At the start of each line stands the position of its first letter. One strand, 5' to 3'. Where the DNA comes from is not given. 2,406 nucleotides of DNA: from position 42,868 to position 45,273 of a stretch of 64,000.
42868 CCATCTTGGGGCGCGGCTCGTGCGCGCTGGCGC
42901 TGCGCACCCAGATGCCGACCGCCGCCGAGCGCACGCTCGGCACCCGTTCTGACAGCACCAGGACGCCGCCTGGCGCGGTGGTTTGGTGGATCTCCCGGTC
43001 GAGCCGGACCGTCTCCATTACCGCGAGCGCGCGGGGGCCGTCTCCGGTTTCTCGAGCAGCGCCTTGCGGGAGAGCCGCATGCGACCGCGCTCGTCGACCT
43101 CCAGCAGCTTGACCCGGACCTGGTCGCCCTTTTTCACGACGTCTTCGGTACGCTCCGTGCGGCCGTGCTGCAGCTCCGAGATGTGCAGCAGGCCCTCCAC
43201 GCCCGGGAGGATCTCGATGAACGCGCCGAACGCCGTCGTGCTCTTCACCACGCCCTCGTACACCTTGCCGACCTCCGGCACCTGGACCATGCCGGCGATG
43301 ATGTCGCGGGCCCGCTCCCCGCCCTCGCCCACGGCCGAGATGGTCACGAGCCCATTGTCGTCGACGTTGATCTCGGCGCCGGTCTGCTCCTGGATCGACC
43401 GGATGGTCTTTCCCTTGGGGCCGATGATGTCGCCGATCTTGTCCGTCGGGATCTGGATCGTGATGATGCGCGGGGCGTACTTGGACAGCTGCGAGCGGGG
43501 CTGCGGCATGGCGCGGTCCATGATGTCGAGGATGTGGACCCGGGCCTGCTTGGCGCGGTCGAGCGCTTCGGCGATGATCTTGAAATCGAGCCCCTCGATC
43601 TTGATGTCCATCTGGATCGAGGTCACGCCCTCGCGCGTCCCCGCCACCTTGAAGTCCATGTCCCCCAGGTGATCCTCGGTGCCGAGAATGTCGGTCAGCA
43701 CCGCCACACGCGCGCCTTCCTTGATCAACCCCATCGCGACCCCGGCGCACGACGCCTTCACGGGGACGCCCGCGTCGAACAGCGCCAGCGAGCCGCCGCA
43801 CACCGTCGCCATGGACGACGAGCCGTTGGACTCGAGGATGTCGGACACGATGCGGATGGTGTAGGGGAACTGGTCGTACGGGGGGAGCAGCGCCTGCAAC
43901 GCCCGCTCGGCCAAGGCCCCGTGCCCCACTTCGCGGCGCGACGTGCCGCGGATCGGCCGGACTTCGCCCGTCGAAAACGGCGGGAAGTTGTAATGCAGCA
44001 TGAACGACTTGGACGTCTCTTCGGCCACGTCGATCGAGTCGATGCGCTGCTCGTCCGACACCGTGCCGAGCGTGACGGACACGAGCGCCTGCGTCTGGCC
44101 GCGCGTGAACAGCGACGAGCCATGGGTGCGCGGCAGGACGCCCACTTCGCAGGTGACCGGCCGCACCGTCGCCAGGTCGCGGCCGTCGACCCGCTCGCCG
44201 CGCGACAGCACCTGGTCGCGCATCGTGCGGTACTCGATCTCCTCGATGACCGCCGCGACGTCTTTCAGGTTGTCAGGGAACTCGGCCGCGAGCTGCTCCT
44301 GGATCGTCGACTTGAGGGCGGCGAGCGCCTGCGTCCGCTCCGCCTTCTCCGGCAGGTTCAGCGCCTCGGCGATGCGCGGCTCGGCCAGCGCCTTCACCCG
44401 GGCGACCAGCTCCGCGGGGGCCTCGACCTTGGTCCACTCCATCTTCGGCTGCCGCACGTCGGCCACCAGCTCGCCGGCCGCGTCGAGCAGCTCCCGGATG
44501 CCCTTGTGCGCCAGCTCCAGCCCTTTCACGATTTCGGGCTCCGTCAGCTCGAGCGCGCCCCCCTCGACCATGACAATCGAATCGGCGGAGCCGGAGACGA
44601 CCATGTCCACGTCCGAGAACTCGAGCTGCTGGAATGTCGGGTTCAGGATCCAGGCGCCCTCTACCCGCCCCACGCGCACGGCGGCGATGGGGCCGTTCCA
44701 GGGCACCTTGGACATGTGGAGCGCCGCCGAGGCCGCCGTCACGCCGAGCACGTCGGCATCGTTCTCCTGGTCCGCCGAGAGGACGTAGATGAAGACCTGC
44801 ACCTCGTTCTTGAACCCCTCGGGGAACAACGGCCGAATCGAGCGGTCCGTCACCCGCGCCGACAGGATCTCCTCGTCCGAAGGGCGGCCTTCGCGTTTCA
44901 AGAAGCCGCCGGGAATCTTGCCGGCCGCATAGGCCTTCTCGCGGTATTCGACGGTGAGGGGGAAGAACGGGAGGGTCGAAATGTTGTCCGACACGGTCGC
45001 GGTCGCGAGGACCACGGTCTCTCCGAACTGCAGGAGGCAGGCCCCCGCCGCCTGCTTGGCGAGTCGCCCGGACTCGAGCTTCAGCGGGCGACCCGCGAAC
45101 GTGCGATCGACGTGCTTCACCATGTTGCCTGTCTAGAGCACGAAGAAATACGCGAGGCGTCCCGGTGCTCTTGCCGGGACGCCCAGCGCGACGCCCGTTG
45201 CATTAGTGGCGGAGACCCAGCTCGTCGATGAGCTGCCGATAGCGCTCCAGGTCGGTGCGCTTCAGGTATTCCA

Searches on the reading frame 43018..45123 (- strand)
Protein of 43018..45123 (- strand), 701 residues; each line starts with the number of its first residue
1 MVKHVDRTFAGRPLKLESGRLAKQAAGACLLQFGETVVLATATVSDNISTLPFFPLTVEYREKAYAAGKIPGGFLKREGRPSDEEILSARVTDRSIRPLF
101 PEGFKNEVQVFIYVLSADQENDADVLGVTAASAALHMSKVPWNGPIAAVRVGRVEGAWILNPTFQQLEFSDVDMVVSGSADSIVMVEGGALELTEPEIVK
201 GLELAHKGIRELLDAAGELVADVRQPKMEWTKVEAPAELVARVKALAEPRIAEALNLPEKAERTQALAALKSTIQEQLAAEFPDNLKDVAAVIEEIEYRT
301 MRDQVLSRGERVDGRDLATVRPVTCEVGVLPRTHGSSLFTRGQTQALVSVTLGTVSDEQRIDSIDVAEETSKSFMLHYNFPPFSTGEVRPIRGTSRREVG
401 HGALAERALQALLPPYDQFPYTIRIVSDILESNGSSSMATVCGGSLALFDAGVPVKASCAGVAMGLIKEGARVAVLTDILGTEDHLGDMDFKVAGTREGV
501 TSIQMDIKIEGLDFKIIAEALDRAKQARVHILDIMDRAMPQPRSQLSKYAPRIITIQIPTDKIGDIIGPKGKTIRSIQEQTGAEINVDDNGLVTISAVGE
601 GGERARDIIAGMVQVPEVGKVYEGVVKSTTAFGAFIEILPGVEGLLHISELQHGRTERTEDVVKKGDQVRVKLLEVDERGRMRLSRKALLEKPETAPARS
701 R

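Call 55: search_protein_families(library=pfam, proteins=[window:43018-45123:-], max_evalue=0.00001)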
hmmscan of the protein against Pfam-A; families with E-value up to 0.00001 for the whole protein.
window:43018-45123:- (701 aa): 5 families
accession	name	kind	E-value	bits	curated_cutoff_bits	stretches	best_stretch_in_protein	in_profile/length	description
PF01138.27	RNase_PH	-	3.5e-61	205.8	25.5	2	11-141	2-130/130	3' exoribonuclease family, domain 1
PF03725.20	RNase_PH_C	-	1.9e-19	69.8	20.8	1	144-208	1-67/67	3' exoribonuclease family, domain 2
PF00575.29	S1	-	4.1e-19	69.2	22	1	616-687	2-74/74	S1 RNA binding domain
PF03726.19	PNPase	-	7.1e-16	58.9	24.6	1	238-316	1-81/81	Polyribonucleotide nucleotidyltransferase, RNA binding domain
PF00013.35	KH_1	-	1.3e-12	47.7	21.5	1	554-609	2-64/66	KH domain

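Call 56: list_cluster_members(proteins=[window:43018-45123:-, window:37292-38419:+, P0121, P0001, P0122])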
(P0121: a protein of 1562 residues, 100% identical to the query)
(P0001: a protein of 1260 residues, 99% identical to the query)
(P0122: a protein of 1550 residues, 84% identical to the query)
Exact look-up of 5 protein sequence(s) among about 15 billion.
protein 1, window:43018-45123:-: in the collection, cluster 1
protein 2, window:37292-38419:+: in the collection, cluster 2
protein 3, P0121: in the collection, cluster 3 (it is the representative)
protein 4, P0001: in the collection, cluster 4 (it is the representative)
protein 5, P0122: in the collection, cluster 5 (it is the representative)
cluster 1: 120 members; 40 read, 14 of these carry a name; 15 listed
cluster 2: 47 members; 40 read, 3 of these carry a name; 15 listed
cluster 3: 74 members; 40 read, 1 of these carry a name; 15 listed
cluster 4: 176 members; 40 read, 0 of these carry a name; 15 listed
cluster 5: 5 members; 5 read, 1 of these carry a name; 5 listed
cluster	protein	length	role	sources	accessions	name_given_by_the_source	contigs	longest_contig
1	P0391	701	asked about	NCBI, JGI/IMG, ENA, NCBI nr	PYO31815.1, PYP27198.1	MAG: polyribonucleotide nucleotidyltransferase [Gemmatimonadetes bacterium] | MAG: polyribonucleotide nucleotidyltransferase [Gemmatimonadota bacterium]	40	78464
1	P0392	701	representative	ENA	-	-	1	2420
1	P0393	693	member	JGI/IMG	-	polyribonucleotide nucleotidyltransferase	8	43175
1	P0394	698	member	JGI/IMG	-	polyribonucleotide nucleotidyltransferase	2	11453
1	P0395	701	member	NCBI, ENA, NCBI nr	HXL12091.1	MAG TPA: polyribonucleotide nucleotidyltransferase [Gemmatimonadales bacterium] | polyribonucleotide nucleotidyltransferase [Gemmatimonadales bacterium]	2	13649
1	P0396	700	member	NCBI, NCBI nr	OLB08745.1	MAG: polyribonucleotide nucleotidyltransferase [Gemmatimonadetes bacterium ...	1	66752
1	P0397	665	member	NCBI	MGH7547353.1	MAG: polyribonucleotide nucleotidyltransferase, partial [Gemmatimonadales bacterium]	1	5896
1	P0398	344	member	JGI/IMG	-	polyribonucleotide nucleotidyltransferase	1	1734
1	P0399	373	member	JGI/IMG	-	polyribonucleotide nucleotidyltransferase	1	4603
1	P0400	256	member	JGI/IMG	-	polyribonucleotide nucleotidyltransferase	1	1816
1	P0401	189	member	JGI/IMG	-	polyribonucleotide nucleotidyltransferase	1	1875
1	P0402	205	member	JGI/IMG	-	polyribonucleotide nucleotidyltransferase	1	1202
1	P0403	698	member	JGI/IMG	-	polyribonucleotide nucleotidyltransferase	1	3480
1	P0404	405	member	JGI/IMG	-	polyribonucleotide nucleotidyltransferase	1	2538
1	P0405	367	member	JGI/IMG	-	polyribonucleotide nucleotidyltransferase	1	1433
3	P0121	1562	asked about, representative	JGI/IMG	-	-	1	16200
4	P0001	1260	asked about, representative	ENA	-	-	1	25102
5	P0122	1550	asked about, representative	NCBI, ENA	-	-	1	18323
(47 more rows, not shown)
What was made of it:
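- The PKS's 90%-identity cluster has 74 member sequences recovered from many metagenome contigs (call 56).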
